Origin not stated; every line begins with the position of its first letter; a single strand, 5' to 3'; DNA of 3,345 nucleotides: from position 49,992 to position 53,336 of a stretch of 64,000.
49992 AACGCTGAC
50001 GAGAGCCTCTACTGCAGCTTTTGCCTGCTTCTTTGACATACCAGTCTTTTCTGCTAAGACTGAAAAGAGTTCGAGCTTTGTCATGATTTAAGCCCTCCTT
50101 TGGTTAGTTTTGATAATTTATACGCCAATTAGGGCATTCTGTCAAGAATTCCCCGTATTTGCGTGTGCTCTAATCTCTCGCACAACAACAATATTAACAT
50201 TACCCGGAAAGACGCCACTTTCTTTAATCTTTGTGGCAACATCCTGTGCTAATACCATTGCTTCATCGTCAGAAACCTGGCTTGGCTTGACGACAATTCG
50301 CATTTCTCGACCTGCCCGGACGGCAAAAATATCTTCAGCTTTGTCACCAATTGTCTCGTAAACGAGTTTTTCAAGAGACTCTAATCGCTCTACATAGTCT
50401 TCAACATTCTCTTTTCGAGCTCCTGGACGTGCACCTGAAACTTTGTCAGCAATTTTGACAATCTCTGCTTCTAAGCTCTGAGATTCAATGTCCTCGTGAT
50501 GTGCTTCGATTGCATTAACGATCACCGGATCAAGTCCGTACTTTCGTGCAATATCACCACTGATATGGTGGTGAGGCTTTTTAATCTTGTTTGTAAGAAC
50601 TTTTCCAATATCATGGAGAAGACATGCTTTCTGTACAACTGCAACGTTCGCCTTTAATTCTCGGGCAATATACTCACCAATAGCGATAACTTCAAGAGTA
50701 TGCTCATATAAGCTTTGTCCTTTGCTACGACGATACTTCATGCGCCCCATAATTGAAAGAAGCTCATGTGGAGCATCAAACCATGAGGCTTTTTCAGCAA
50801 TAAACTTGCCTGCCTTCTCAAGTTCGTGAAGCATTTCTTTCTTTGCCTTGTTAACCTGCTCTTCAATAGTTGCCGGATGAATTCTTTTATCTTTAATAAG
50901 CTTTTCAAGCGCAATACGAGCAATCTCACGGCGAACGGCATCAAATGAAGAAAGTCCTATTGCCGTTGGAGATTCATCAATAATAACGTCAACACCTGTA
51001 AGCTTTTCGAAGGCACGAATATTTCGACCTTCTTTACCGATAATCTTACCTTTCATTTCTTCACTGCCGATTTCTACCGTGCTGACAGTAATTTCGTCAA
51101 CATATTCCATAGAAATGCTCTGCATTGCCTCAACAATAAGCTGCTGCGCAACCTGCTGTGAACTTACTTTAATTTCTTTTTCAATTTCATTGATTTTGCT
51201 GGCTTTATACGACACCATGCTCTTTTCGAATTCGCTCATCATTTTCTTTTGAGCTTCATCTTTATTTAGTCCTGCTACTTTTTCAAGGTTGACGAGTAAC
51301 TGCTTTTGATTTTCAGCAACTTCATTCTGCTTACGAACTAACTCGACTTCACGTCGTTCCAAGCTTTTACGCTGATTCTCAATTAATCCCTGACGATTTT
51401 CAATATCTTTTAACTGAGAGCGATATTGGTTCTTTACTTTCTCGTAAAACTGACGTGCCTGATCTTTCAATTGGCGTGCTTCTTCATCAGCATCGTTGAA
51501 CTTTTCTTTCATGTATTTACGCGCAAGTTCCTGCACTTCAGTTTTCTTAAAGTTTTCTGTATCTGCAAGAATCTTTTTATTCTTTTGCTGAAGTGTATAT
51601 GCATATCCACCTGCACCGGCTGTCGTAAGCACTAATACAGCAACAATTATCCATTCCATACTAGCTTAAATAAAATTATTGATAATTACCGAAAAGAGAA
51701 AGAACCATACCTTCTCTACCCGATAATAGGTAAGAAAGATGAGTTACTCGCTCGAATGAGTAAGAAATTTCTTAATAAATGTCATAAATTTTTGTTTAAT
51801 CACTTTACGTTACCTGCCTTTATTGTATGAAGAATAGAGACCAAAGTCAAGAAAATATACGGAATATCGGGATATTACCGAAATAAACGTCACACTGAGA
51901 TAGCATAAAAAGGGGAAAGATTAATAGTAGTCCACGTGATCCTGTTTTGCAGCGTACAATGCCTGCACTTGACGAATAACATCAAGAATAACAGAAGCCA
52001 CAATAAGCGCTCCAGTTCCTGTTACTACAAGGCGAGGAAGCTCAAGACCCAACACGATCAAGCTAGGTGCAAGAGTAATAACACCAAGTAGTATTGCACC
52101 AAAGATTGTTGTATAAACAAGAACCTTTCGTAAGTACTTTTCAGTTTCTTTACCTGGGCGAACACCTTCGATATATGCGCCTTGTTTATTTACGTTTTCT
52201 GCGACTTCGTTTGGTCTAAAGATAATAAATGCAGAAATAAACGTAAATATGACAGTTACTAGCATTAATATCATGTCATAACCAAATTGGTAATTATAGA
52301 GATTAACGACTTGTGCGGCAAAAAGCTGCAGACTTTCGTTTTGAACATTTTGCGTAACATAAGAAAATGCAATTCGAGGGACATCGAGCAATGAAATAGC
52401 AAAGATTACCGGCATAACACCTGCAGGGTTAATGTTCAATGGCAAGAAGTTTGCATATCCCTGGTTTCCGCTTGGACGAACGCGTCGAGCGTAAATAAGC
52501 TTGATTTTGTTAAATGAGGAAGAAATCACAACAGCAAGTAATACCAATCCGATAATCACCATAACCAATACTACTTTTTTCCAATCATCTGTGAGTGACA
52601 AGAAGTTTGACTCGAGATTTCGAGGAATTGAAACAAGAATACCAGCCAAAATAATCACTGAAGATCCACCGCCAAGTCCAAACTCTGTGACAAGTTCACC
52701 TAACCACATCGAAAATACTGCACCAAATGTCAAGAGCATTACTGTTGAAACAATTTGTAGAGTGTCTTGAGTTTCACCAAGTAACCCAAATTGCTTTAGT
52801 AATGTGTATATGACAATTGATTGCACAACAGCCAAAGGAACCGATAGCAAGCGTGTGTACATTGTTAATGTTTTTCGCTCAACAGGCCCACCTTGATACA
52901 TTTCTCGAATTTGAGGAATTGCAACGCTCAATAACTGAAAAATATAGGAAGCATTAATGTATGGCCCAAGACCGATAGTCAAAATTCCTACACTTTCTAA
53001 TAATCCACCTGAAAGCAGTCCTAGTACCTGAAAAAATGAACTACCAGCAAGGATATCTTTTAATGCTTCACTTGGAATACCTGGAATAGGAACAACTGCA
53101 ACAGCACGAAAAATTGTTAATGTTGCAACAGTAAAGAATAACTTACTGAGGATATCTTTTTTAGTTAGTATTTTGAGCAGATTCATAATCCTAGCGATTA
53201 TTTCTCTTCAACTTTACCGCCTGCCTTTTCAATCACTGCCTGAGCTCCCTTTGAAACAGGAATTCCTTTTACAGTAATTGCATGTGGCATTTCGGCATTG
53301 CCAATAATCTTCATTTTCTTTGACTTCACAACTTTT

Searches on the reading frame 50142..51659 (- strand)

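Call 63: search_protein_families(library=pfam, proteins=[window:50142-51659:-], max_evalue=0.001)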
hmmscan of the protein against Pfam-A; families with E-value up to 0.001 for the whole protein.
window:50142-51659:- (505 aa): 4 families
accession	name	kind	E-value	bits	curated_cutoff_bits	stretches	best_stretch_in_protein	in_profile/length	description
PF01966.28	HD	-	1.3e-20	74.3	22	1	318-408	2-114/116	HD domain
PF12072.13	RNase_Y_N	-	2.9e-10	40.4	32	1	4-185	3-200/201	RNase Y N-terminal region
PF00013.35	KH_1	-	2.3e-05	24.5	21.5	1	201-231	9-40/66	KH domain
PF13083.13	KH_KhpA-B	-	0.00019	21.7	32.1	1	174-220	10-57/73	KhpA/KhpB, KH domain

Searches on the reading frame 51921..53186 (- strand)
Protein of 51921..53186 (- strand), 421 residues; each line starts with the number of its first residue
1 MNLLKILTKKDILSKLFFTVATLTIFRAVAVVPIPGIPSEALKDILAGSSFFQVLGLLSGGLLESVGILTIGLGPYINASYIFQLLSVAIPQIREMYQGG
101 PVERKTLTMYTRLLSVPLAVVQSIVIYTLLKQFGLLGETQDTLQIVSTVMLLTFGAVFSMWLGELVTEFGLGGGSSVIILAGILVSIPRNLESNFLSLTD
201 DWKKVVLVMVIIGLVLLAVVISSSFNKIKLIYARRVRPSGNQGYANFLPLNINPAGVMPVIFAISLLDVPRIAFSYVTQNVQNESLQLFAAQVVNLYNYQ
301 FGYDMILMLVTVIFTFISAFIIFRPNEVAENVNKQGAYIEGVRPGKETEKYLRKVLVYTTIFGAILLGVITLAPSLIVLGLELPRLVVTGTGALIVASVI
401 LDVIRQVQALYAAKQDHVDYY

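Call 63: search_protein_families(library=pfam, proteins=[window:51921-53186:-], max_evalue=0.001)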
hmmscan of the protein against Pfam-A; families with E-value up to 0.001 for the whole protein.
window:51921-53186:- (421 aa): 1 family
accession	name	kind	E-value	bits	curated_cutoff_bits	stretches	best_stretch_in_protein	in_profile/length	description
PF00344.25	SecY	-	9.3e-74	249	32.2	1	68-403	2-305/306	SecY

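Call 84: find_homologous_proteins(query=window:51921-53186:-, max_evalue=1e-30)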
Query window:51921-53186:- (421 aa): 2946 proteins with E <= 1e-30 among 8000 candidates; the best 120 are listed.
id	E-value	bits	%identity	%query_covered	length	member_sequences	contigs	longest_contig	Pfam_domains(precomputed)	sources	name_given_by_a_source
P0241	7.1e-258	873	100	100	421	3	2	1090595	PF00344.26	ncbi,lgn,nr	ncbi:MAG: preprotein translocase subunit SecY [Candidatus Dojkabacteria bacterium]|nr:MAG: preprotei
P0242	1.2e-231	787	88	100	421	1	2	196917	PF00344.26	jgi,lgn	jgi:preprotein translocase subunit SecY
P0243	5.1e-191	653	71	99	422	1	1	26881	PF00344.26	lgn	-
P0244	7.3e-183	626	67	100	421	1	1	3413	PF00344.26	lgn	-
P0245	2.3e-176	605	66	100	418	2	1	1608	PF00344.26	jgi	jgi:preprotein translocase subunit SecY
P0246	7.5e-170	583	63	100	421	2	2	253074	PF00344.26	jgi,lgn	-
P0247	2.1e-168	579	63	100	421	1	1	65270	PF00344.26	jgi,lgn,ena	-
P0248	2.3e-160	552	61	100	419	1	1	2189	PF00344.26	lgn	-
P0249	7.5e-159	547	61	100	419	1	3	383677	PF00344.26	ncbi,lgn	-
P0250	2.5e-154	532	60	99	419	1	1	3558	PF00344.26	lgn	-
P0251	7.7e-154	531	59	100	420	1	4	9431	PF00344.26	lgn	-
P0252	1.7e-153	530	58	100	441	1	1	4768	PF00344.26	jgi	jgi:preprotein translocase subunit SecY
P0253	1.1e-152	527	59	99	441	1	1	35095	PF00344.26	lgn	-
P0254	2.1e-152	526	59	100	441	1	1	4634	PF00344.26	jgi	jgi:preprotein translocase subunit SecY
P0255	3.0e-152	525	58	100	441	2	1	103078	PF00344.26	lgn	-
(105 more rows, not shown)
